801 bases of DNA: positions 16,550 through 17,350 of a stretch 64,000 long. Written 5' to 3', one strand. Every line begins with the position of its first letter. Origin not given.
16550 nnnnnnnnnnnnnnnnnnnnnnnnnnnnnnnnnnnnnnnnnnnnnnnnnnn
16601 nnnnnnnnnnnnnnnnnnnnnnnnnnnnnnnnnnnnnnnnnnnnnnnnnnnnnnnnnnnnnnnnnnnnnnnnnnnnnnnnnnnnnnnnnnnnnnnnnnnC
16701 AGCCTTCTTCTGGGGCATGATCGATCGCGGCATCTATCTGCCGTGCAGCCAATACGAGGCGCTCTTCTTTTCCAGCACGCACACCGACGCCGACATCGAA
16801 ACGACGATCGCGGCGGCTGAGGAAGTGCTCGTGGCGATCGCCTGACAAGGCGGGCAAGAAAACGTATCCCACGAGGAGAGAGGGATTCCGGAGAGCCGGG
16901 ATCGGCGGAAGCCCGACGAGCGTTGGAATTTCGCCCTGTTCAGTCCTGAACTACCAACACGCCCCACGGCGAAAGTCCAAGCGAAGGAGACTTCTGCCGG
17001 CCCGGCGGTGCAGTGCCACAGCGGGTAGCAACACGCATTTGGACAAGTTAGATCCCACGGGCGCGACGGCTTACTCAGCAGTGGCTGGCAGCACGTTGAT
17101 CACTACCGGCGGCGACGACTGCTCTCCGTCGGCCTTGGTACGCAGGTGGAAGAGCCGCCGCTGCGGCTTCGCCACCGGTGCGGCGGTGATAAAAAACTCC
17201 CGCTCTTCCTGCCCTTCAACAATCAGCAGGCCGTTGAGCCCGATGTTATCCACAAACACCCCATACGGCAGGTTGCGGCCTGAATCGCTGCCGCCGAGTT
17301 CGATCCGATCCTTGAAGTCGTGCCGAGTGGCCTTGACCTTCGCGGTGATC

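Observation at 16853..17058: Two copies of a ~200-bp composite element with conserved GNRA-type hairpins: candidate structured RNA or MITE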

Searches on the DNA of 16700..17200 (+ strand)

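Call 7: search_rna_families(source=window, start=16700, end=17200, threshold=evalue, max_evalue=10, show_alignments=3)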
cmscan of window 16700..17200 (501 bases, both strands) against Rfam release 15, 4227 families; matches with E-value up to 10: 2.
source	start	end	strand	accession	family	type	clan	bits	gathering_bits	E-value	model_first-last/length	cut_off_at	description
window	17124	17200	+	RF03044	Proteo-phage-1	Gene; sRNA;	-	14.2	42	7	1-75/82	3'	Proteo-phage-1 RNA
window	17104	17197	-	RF02791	CcsR1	Gene; sRNA;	-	14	65.3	1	1-83/83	no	Conserved CCUCCUCCC motif stress-induced RNA 1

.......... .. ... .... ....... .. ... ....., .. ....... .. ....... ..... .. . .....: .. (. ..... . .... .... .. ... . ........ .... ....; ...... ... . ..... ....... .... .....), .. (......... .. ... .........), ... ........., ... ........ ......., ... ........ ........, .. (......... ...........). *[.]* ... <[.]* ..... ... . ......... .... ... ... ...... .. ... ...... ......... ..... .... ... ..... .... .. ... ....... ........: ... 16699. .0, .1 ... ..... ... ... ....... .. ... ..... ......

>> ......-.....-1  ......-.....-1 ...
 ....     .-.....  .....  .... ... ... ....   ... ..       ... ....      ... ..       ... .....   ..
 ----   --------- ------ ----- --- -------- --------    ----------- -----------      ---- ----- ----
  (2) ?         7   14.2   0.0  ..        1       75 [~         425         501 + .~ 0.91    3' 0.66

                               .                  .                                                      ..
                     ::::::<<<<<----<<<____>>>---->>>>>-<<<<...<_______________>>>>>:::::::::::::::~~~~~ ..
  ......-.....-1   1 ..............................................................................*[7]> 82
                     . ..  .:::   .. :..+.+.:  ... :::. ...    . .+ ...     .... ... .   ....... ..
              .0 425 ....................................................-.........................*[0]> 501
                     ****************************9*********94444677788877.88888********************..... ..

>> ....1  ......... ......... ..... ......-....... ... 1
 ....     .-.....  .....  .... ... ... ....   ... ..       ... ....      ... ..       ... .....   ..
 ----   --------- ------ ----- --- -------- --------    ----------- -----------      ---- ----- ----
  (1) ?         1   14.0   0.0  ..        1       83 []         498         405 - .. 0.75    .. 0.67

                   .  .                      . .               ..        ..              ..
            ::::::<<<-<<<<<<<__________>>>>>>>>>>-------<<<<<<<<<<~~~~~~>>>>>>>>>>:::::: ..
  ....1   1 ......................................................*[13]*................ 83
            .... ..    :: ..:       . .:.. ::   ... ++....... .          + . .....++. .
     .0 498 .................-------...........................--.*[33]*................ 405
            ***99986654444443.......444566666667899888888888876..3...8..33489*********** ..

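Call 42: build_rna_model(alignment_id=A3, structure=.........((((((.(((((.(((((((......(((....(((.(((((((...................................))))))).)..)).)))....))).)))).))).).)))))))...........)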
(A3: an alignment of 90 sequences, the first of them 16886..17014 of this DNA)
Model R1 built from alignment A3 (90 sequences, 142 columns); structure: as given.
model positions 129; base pairs 31; branch points 0; effective number of sequences 2.05; information 0.59 bits per position. Calibrated on 0.2 Mb of random sequence (short: E-values are rough).
structure used (alignment columns):
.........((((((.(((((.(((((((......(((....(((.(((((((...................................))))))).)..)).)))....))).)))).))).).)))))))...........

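Call 43: search_with_rna_model(model_id=R1, source=window, filters=off, max_evalue=10, show_alignments=4)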
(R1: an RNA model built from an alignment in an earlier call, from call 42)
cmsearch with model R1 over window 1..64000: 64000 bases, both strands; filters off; matches with E-value up to 10: 78.
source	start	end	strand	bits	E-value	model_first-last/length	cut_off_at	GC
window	16886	17014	+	128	6.4e-30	1-129/129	no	0.64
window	24556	24684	+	122.7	1.3e-28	1-129/129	no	0.58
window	16887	17015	-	22.5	0.0012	1-129/129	no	0.64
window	52236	52320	+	15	0.087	1-129/129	no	0.53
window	45185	45230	+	13.3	0.23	1-129/129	no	0.74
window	24557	24685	-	13.3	0.23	1-129/129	no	0.58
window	32691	32727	-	12.9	0.29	1-129/129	no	0.76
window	27846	27904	+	12.6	0.35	1-129/129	no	0.78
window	51501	51577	-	11.7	0.58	1-129/129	no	0.66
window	51360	51447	-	11.3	0.71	1-129/129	no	0.66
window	35862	35905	+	11.1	0.81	1-129/129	no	0.8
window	63046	63108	+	10.7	1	1-129/129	no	0.76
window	51060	51106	+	10.4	1.2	1-129/129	no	0.6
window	4312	4368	-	10.3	1.3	1-129/129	no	0.61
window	40864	40927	-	10.3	1.3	1-129/129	no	0.66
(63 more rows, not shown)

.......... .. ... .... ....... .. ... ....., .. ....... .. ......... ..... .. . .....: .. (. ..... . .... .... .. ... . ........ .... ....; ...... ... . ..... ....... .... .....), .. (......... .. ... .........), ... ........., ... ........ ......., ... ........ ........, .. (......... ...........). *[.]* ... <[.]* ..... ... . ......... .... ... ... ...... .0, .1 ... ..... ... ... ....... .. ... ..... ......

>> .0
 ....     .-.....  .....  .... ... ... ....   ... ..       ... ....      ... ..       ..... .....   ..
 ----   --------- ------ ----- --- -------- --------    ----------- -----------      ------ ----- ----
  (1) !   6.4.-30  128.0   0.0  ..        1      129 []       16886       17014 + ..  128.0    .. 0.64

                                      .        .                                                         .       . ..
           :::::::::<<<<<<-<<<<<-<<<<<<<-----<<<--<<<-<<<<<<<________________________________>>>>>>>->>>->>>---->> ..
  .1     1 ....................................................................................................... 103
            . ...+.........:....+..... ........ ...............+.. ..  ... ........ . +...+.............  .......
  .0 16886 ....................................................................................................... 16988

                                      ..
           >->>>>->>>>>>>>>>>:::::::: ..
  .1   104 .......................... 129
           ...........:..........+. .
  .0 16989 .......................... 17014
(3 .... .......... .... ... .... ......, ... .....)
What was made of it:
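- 16895..17006 (+): Copy A core, a single long imperfect hairpin (rod). Its parts are: P1 16895-16906 with 16996-17006; P1b 16908-16914 with 16987-16994; internal loop GACGA 16915-16919 opposite GAAG 16983-16986; GCG 16920-16922 with 16980-16982; P2 16925-16935 with 16968-16978; variable apex 16936-16967. Covariance-model hit of 128 bits, E 6e-30 (call 43).
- Tried and rejected: The best other hit is 15 bits, E 0.09 (call 43).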

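Call 44: search_with_rna_model(model_id=R1, sources=[window, L024, L026, L036, L139, L167, L104, L170, L130, L159, L087, L144, L121, L138, L108, L073, L152, L125, L074, L124, L076, L072, L078, L160, L147, L061, L071, L142, L162, L080, L145, L135, L115, L079, L131, L083, L148, L094, L098, L109, L114, L012, L066, L038, L136, L049, L164, L134, L165, L016, L054, L095, L111, L063, L093, L128, L100, L077, L112, L099, L154, L035, L166, L133, L065, L043, L045, L161, L075, L146, L150, L086, L014, L060, L149, L120, L117, L110, L153, L096, L069], max_evalue=0.001, make_alignment=true)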
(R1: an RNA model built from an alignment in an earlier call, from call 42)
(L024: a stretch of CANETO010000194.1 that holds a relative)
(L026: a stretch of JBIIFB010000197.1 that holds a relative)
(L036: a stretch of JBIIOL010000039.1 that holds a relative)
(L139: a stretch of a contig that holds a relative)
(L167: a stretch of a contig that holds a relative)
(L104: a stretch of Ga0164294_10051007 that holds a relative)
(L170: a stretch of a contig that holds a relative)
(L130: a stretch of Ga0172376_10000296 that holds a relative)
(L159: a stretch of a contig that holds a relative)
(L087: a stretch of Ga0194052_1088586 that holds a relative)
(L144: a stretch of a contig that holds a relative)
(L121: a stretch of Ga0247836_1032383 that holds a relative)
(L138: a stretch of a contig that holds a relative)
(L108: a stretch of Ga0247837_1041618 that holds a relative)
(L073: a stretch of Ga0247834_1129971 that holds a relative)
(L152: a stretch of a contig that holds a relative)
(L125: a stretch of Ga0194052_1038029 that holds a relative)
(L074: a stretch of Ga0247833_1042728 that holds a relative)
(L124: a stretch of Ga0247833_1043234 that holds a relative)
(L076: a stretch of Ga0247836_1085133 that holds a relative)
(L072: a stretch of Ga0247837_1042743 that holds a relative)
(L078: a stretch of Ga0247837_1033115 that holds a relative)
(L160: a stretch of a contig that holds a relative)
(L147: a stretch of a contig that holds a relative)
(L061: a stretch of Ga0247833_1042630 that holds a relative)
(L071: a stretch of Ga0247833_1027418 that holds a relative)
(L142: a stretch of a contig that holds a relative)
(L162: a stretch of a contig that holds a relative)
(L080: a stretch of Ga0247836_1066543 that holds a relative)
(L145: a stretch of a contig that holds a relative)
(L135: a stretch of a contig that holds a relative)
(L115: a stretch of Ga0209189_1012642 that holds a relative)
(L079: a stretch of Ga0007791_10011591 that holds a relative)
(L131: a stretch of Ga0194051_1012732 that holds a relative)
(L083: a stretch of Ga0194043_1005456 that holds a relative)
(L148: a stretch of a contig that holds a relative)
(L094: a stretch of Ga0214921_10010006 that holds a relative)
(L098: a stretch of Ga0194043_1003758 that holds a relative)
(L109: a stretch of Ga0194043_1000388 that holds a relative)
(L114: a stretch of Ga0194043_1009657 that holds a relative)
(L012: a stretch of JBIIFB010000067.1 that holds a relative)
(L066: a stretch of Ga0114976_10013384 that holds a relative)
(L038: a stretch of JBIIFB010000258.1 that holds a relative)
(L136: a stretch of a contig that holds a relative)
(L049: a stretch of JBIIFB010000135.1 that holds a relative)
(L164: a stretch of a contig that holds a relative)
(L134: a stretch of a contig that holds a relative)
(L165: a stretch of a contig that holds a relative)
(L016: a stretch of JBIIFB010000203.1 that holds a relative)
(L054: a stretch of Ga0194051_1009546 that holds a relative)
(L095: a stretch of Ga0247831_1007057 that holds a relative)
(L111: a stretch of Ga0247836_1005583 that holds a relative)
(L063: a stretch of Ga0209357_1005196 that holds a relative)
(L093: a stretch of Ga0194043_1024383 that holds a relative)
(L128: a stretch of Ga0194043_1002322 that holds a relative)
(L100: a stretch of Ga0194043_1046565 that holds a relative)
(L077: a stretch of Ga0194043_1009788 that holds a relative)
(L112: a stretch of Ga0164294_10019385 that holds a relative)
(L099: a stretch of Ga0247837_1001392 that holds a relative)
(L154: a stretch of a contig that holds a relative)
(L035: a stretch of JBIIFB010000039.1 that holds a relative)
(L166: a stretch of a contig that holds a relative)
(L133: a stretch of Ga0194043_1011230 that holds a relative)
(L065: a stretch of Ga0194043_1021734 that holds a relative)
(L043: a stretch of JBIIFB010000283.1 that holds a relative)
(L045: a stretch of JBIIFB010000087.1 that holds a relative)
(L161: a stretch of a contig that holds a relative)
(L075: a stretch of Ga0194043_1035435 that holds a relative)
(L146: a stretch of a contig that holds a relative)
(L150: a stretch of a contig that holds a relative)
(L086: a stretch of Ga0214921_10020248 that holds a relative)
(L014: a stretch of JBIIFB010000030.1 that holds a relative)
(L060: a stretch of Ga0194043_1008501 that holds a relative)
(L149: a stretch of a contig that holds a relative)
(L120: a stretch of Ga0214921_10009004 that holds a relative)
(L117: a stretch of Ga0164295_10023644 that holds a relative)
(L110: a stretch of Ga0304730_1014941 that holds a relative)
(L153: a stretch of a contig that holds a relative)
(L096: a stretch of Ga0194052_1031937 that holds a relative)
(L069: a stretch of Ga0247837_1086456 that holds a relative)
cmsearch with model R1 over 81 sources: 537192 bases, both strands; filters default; matches with E-value up to 0.001: 113.
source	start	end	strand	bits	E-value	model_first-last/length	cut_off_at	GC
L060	42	170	-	142.5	1.3e-32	1-129/129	no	0.64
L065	41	169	-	142.1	1.7e-32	1-129/129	no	0.65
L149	1302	1430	+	141.9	1.8e-32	1-129/129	no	0.66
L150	407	535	-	141.4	2.4e-32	1-129/129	no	0.69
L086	4518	4646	+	141.1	2.9e-32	1-129/129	no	0.67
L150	190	318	-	140.9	3.1e-32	1-129/129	no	0.68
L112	4639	4767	+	140.9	3.1e-32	1-129/129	no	0.67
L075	1806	1934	+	140.7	3.6e-32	1-129/129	no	0.61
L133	2216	2344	+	139.9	5.8e-32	1-129/129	no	0.64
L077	4523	4652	-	139.5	7e-32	1-129/129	no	0.63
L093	2322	2451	+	138.9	1e-31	1-129/129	no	0.62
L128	7472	7601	-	138.7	1.1e-31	1-129/129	no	0.63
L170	11048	11176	-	138.3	1.5e-31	1-129/129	no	0.64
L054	3526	3654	-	137.6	2.2e-31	1-129/129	no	0.6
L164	8319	8447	+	137.5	2.3e-31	1-129/129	no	0.62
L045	93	221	-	137.3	2.6e-31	1-129/129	no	0.69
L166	973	1101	+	137.2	2.6e-31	1-129/129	no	0.7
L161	161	289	-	137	3e-31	1-129/129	no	0.67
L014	1075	1203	+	136.7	3.6e-31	1-129/129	no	0.67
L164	8135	8263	+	134.6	1.2e-30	1-129/129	no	0.6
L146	4865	4994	-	134.6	1.2e-30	1-129/129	no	0.65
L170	11294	11421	-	134.5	1.2e-30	1-129/129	no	0.65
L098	5023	5152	-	134.1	1.5e-30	1-129/129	no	0.63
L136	804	934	-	133.7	2e-30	1-129/129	no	0.65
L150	7883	8012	-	132.9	3.2e-30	1-129/129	no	0.67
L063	1348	1476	+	132.8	3.3e-30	1-129/129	no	0.65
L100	84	212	+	132.8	3.4e-30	1-129/129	no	0.63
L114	2934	3062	-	132.6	3.7e-30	1-129/129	no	0.64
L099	13186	13314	+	131.9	5.5e-30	1-129/129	no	0.67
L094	5259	5388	+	131.2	8.2e-30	1-129/129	no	0.67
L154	5906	6033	-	131.2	8.3e-30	1-129/129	no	0.67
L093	2507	2633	+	131.1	8.9e-30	1-126/129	3'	0.63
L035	408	536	+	130.9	9.9e-30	1-129/129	no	0.66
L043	2414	2543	+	130.6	1.2e-29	1-129/129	no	0.63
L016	5856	5985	-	130.6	1.2e-29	1-129/129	no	0.65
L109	7979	8108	-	130.4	1.3e-29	1-129/129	no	0.61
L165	7843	7971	+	130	1.6e-29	1-129/129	no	0.67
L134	3523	3651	+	129.9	1.8e-29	1-129/129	no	0.64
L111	14374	14502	-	128.4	4.3e-29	1-129/129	no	0.69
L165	7649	7777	+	127.6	6.8e-29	1-129/129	no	0.65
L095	4363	4491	-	126.5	1.3e-28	1-129/129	no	0.64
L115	4350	4479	-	126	1.7e-28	1-129/129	no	0.67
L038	1836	1965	-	124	5.3e-28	1-129/129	no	0.67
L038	1618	1747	-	123.7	6.2e-28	1-129/129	no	0.68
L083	3918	4045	-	123.4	7.2e-28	1-129/129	no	0.66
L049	7605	7734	+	123.2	8.2e-28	1-129/129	no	0.65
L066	1489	1617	-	122.6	1.2e-27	1-129/129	no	0.67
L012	4269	4398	+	122.6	1.2e-27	1-129/129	no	0.65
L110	4252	4380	+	122.6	1.2e-27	1-129/129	no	0.65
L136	3812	3934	+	120.4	4.1e-27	1-122/129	3'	0.63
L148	4943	5072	-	120.2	4.5e-27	1-129/129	no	0.66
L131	3043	3172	+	119.3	7.9e-27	1-129/129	no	0.61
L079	2745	2873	-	119.1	8.9e-27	1-129/129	no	0.66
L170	10754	10854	-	116.4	4e-26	1-129/129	no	0.66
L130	97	228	-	110.6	1.1e-24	1-129/129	no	0.58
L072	1262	1393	+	102.3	1.3e-22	1-129/129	no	0.64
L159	2646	2772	+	101.5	2e-22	1-129/129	no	0.65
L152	3128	3261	-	98.3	1.3e-21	1-129/129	no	0.63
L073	891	1018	-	96.4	3.9e-21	1-129/129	no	0.61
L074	254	381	+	95.9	5.2e-21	1-129/129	no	0.62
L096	497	623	-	95.3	7.1e-21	1-129/129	no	0.65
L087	194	322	+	95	8.9e-21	1-129/129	no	0.67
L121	2347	2474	-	94.5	1.1e-20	1-129/129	no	0.62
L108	1921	2048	-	94.3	1.3e-20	1-129/129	no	0.62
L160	333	460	+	94.1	1.4e-20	1-129/129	no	0.62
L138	757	884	-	93.9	1.6e-20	1-129/129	no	0.65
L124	2381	2508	-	93.9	1.6e-20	1-129/129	no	0.62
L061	2178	2305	+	93.5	2e-20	1-129/129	no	0.65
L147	1096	1223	-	93.5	2.1e-20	1-129/129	no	0.59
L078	3203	3330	+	93.4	2.2e-20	1-129/129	no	0.62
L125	1009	1136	+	93.1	2.6e-20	1-129/129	no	0.59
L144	2161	2291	+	92.9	2.9e-20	1-129/129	no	0.64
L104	2402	2499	+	92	4.9e-20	1-129/129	no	0.69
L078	3009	3136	+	91.5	6.6e-20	1-129/129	no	0.65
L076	106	233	-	89.1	2.6e-19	1-129/129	no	0.62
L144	2302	2431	+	87.2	7.8e-19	1-129/129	no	0.65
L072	1402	1533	+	86.3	1.3e-18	1-129/129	no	0.64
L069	357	484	+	85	2.7e-18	1-129/129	no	0.61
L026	5641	5729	+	83.6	6e-18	1-129/129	no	0.69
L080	1547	1697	-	82.9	9.1e-18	1-129/129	no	0.66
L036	6404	6492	+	82.9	9.2e-18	1-129/129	no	0.69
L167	1752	1840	-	82.8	9.8e-18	1-129/129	no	0.64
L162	1381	1531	-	82.2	1.3e-17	1-129/129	no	0.65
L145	60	214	-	82.2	1.4e-17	1-129/129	no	0.66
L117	199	287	-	81.7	1.8e-17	1-129/129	no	0.64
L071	2850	3000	+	81.7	1.8e-17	1-129/129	no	0.65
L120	8421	8509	+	81.7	1.8e-17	1-129/129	no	0.67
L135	115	265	-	77.7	1.7e-16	1-129/129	no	0.65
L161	1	89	-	76.7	3.1e-16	1-89/129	3'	0.64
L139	185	273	-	75.5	6.2e-16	1-129/129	no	0.64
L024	3236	3324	-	72.6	3.3e-15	1-129/129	no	0.65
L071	293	421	-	67.1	7.6e-14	1-129/129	no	0.64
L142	870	999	-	62.5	1.1e-12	1-129/129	no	0.58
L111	14567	14640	-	61.1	2.4e-12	56-129/129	5'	0.72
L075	1989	2054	+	59.6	5.7e-12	1-66/129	3'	0.58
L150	1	61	-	53.9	1.5e-10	1-61/129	3'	0.66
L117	1410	1498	-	53.1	2.3e-10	1-129/129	no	0.76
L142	959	1052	+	43.4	6e-08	21-111/129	no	0.59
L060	5065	5106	-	41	2.5e-07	88-129/129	5'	0.69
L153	3258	3342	-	41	2.5e-07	1-129/129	no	0.68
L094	5260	5389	-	31.5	5.7e-05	1-129/129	no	0.67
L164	1728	1844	+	30.3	0.00011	1-129/129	no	0.61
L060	41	169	+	28.6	0.0003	1-129/129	no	0.64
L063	1349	1477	-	28.3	0.00035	1-129/129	no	0.64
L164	8320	8448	-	27.9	0.00046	1-129/129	no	0.63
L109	5259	5390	-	27.8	0.00048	1-129/129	no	0.65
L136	803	933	+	27.6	0.00053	1-129/129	no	0.66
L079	2744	2872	+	27.6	0.00055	1-129/129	no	0.66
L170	11047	11175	+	26.9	0.00082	1-129/129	no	0.64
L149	1303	1431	-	26.8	0.00083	1-129/129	no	0.66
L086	4519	4647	-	26.8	0.00083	1-129/129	no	0.68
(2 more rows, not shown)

Alignment A4: 113 matches aligned to the model, 185 columns, each read 5' to 3' on its own strand. Consensus structure (alignment columns), stored with it:
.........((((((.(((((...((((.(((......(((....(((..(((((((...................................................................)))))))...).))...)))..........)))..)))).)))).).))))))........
